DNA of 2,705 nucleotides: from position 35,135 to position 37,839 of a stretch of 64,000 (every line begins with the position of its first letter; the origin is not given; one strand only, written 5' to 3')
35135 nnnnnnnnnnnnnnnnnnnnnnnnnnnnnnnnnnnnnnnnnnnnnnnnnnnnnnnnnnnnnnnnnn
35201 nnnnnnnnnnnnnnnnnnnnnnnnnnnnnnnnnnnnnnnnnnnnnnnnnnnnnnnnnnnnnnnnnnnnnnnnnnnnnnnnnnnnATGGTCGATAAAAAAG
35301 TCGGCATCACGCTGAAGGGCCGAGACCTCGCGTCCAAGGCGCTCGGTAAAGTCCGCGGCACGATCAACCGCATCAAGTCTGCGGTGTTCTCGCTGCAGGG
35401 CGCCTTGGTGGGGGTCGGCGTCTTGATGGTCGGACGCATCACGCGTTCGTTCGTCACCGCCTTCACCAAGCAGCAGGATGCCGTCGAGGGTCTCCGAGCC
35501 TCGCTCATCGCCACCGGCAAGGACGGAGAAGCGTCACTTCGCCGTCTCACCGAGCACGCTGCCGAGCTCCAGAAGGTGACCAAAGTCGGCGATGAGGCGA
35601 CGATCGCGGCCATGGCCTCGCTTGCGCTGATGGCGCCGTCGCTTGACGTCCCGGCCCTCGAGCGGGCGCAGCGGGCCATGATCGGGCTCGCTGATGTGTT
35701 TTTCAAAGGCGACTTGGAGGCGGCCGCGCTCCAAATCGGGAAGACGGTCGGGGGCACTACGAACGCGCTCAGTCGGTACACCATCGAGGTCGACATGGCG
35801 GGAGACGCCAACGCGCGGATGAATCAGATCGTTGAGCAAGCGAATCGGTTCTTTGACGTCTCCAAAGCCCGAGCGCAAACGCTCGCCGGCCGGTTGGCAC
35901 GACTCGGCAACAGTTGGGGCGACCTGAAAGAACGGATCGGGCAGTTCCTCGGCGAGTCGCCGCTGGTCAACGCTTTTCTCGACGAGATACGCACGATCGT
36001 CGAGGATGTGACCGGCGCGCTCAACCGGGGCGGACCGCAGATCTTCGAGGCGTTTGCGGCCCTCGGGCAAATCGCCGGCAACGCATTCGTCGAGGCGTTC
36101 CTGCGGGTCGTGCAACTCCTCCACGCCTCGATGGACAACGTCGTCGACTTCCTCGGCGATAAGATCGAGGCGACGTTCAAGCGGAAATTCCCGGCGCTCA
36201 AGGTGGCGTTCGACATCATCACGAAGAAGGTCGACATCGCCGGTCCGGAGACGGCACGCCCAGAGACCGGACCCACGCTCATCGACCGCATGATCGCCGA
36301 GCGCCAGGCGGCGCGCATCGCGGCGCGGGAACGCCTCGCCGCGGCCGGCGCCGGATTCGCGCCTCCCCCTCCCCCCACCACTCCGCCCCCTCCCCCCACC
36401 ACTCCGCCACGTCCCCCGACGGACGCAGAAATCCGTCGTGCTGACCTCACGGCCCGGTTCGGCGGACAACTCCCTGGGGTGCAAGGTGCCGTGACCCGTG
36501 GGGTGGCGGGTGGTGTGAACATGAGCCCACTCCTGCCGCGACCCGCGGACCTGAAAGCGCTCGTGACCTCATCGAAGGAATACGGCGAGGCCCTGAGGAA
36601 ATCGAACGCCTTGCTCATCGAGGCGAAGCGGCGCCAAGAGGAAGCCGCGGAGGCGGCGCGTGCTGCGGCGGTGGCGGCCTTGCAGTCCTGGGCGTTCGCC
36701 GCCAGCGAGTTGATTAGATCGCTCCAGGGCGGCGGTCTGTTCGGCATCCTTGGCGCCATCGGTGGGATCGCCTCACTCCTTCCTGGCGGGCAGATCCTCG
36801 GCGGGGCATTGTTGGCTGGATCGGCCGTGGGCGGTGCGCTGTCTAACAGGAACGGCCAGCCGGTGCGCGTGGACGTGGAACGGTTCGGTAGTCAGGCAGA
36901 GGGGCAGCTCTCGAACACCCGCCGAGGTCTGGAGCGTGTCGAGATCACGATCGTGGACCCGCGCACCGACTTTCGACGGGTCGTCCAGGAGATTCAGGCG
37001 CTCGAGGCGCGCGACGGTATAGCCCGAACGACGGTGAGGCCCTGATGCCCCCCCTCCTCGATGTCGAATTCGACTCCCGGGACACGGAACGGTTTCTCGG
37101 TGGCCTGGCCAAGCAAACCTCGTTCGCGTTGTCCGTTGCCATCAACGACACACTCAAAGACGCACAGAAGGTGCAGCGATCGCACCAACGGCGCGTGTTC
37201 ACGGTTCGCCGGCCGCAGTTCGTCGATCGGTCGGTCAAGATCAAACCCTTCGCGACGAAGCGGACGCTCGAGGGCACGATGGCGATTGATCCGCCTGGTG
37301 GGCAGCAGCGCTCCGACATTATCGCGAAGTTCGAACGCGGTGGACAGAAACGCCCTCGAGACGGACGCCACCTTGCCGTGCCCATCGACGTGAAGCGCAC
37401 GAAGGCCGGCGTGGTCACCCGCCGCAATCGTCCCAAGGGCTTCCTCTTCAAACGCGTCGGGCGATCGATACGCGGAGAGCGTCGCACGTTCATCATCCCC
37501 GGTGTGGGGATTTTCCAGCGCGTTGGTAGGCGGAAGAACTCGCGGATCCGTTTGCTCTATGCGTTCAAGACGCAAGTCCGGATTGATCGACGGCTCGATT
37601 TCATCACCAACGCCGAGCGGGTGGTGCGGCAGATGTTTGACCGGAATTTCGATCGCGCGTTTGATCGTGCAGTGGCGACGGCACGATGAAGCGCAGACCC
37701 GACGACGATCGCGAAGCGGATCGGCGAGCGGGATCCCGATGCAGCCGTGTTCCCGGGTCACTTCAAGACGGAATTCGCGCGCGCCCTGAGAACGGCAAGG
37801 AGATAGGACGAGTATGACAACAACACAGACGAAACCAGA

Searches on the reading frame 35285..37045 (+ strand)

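Call 81: search_protein_families(library=phrogs, proteins=[window:35285-37045:+], max_evalue=0.001)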
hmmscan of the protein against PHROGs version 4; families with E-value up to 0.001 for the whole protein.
window:35285-37045:+ (586 aa): 1 family
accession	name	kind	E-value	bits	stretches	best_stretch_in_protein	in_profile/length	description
phrog_2335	-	tail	7.9e-09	35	1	195-514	659-844/1536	tail length tape measure protein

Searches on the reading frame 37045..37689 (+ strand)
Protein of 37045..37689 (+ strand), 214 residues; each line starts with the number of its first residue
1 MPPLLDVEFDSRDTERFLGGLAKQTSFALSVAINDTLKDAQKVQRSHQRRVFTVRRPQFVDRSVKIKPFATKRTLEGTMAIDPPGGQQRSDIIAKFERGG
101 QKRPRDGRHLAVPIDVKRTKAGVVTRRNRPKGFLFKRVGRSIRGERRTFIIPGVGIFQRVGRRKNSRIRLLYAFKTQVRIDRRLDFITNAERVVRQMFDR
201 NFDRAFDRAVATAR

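Call 3: search_protein_families(library=pfam, proteins=[window:37045-37689:+], max_evalue=1)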
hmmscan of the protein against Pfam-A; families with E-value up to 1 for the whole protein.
window:37045-37689:+ (214 aa): 0 families

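Call 81: search_protein_families(library=phrogs, proteins=[window:37045-37689:+], max_evalue=0.001)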
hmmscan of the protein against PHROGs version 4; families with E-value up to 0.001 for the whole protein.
window:37045-37689:+ (214 aa): 1 family
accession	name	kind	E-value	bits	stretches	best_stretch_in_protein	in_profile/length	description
phrog_1924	-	tail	1.2e-22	82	1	6-214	5-237/237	minor tail protein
